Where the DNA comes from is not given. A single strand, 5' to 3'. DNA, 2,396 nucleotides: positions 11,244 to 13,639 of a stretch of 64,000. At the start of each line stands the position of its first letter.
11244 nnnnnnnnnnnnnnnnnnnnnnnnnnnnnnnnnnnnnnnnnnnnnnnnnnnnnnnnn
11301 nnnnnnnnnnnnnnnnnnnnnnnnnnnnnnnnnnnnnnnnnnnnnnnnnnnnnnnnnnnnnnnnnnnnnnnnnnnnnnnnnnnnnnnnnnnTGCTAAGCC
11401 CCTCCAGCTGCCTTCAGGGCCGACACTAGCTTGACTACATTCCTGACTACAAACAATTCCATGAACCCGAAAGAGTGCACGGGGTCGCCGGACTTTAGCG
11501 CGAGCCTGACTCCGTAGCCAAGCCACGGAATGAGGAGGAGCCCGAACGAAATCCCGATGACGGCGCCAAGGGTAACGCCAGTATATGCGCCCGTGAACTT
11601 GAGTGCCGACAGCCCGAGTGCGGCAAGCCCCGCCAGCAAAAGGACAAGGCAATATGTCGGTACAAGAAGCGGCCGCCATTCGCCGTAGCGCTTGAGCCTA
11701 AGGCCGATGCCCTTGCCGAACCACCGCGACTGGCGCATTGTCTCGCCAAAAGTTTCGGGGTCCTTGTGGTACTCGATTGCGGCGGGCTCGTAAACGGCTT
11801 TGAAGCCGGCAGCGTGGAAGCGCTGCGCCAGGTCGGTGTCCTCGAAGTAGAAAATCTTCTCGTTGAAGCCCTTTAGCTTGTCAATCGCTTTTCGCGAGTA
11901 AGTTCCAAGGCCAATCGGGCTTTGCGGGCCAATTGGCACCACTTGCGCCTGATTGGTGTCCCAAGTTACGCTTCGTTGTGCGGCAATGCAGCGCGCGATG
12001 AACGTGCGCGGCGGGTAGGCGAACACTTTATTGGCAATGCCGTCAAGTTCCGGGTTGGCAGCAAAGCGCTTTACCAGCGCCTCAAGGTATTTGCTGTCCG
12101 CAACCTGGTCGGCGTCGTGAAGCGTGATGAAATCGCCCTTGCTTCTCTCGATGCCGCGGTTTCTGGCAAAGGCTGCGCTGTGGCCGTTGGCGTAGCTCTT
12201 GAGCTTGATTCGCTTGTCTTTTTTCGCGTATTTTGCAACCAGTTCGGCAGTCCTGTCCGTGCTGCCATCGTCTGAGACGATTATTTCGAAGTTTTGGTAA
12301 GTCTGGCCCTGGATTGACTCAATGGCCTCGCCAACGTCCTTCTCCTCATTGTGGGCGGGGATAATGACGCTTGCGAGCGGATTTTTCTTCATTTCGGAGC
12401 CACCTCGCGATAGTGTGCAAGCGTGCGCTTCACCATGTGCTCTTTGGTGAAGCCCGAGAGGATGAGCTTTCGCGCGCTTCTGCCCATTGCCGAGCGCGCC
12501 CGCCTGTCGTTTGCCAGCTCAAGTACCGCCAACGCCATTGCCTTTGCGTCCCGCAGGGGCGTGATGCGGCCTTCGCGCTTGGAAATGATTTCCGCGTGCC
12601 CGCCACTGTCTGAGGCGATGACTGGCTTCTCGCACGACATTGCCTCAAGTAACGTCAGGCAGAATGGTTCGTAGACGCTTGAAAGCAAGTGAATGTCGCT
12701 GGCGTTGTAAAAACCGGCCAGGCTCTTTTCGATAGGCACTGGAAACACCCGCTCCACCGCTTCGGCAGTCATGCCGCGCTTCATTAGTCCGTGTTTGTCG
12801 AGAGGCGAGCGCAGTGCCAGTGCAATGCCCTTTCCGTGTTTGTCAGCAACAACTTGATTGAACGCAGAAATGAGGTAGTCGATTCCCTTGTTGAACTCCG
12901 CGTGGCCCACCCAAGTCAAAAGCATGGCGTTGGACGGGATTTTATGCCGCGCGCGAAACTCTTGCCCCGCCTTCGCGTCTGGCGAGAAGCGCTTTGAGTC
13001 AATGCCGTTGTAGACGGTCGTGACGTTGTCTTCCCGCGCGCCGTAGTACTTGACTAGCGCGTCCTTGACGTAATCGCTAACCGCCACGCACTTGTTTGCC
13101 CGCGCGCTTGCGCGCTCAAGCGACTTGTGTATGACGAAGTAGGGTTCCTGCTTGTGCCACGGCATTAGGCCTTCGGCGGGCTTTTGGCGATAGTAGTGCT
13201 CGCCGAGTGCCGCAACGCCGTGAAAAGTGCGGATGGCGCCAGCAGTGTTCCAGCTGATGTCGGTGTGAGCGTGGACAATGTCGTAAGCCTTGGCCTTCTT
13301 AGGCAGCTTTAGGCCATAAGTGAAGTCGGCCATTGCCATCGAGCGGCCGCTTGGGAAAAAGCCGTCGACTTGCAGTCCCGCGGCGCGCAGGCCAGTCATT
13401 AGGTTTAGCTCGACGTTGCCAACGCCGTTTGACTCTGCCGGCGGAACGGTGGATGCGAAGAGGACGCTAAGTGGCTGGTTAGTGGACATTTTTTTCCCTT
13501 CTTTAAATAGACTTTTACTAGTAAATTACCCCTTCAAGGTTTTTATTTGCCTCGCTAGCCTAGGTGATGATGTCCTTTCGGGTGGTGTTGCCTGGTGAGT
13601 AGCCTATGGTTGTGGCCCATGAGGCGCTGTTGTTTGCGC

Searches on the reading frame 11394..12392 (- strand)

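Call 70: search_protein_families(library=ncbifam, proteins=[window:11394-12392:-], max_evalue=0.00001)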
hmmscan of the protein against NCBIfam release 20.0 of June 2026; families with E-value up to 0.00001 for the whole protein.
window:11394-12392:- (332 aa): 22 families
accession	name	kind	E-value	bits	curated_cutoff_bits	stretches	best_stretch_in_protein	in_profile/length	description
TIGR03965.1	mycofact_glyco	equivalog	2.9e-32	112.2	280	1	5-271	74-343/467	mycofactocin biosynthesis glycosyltransferase MftF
TIGR03937.1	PgaC_IcaA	equivalog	3.3e-27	95.5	422.3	1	2-235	42-277/407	poly-beta-1,6-N-acetyl-D-glucosamine synthase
NF047683.1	TeichurnBiosyTuaG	equivalog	7.6e-24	84.7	400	1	2-108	3-109/252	teichuronic acid biosynthesis protein TuaG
NF041875.1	EPS_EpsD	equivalog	2e-23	83.3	370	1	8-110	2-104/325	exopolysaccharide biosynthesis glycosyltransferase EpsD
NF007482.0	PRK10073.1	equivalog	2e-22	79.7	423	1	2-117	3-116/334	glycosyltransferase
NF053739.1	GlytfEpsEBac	equivalog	8.5e-20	70.8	450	1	5-200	1-193/265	glycosyltransferase EpsE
NF050050.1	ProtGlycPglI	equivalog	4.1e-17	62.5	500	1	5-109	2-107/306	GalNAc(5)-diNAcBac-PP-undecaprenol beta-1,3-glucosyltransferase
TIGR04283.1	glyco_like_mftF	equivalog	5.6e-17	62.1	182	1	8-199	2-175/221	TIGR04283 family arsenosugar biosynthesis glycosyltransferase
NF038299.1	EPS_HpsN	equivalog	3.8e-15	55.7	425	1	6-125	2-121/317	hormogonium polysaccharide biosynthesis glycosyltransferase HpsN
NF038302.1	EPS_HpsE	equivalog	9.6e-15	54.3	300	1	8-123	4-124/307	hormogonium polysaccharide biosynthesis glycosyltransferase HpsE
NF041394.1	GtaseAglG_Halo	equivalog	5.3e-14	52.2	440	1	8-112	4-109/304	glucosyl-dolichyl phosphate glucuronosyltransferase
TIGR03469.1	HpnB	hypoth_equivalog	2.9e-12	46.3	379.25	1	5-112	44-162/386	hopene-associated glycosyltransferase HpnB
TIGR04242.1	nodulat_NodC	equivalog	7.7e-12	44.9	550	1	3-224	46-280/395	chitooligosaccharide synthase NodC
TIGR03111.1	glyc2_xrt_Gpos1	hypoth_equivalog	8.2e-12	44.6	363.95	1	2-123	46-169/439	TIGR03111 family XrtG-associated glycosyltransferase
TIGR04017.1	WcaA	equivalog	1.4e-10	41.2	495.75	1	2-96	2-96/279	colanic acid biosynthesis glycosyltransferase WcaA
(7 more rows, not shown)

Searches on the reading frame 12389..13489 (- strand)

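Call 70: search_protein_families(library=ncbifam, proteins=[window:12389-13489:-], max_evalue=0.00001)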
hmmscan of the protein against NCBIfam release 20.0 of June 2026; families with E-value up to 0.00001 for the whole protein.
window:12389-13489:- (366 aa): 23 families
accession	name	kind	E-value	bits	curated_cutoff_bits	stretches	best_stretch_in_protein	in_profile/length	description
TIGR02149.1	glgA_Coryne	subfamily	6.5e-30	104.5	302.4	1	50-363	65-390/391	glycogen synthase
TIGR03088.1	stp2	hypoth_equivalog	3.2e-28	98.8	409.05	1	132-362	138-372/374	TIGR03088 family PEP-CTERM/XrtA system glycosyltransferase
TIGR03999.1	thiol_BshA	equivalog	7.8e-26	90.9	273.7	1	130-363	144-373/375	N-acetyl-alpha-D-glucosaminyl L-malate synthase BshA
NF053787.1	GlcN_PG_synth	equivalog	1.1e-21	77.2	480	1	132-363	145-359/361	N-acetylglucosaminyl phosphatidylglycerol synthase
TIGR04157.1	glyco_rSAM_CFB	subfamily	1.6e-20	73.5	400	1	128-355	167-401/406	TIGR04157 family glycosyltransferase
TIGR04047.1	MSMEG_0565_glyc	hypoth_equivalog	1.9e-20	73.3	259.85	1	64-362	82-373/373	MSMEG_0565 family glycosyltransferase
TIGR03449.1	mycothiol_MshA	equivalog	3.2e-20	72.4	462.5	1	65-363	99-403/406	D-inositol-3-phosphate glycosyltransferase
NF041876.1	EPS_EpsE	equivalog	1.9e-17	63.6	400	1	151-350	183-383/389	exopolysaccharide biosynthesis GT4 family glycosyltransferase EpsE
TIGR04063.1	stp3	hypoth_equivalog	1.6e-15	56.9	442.05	1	120-362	146-394/397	TIGR04063 family PEP-CTERM/XrtA system glycosyltransferase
NF047684.1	TeichurnBiosyTuaC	equivalog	6.5e-15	54.9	550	1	121-363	155-389/391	teichuronic acid biosynthesis protein TuaC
NF012028.0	PRK15484.1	subfamily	9.5e-13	48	618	1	121-355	129-370/380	lipopolysaccharide N-acetylglucosaminyltransferase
NF038295.1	EPS_HpsP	equivalog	1e-12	47.8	550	1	62-363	86-387/388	hormogonium polysaccharide biosynthesis glycosyltransferase HpsP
NF038298.1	EPS_HpsO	equivalog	2.6e-12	46.2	575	1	161-363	176-387/388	hormogonium polysaccharide biosynthesis glycosyltransferase HpsO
NF053513.1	Gtran_IagA_BgsA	equivalog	3.4e-10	39.5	460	1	121-296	96-268/333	LTA glycolipid anchor biosynthesis glycosyltransferase, IagA/BgsA family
NF038229.1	Glyco4_Geo_Pelo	equivalog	1.8e-09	37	400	1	126-363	105-336/338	GPMC system family 4 glycosyltransferase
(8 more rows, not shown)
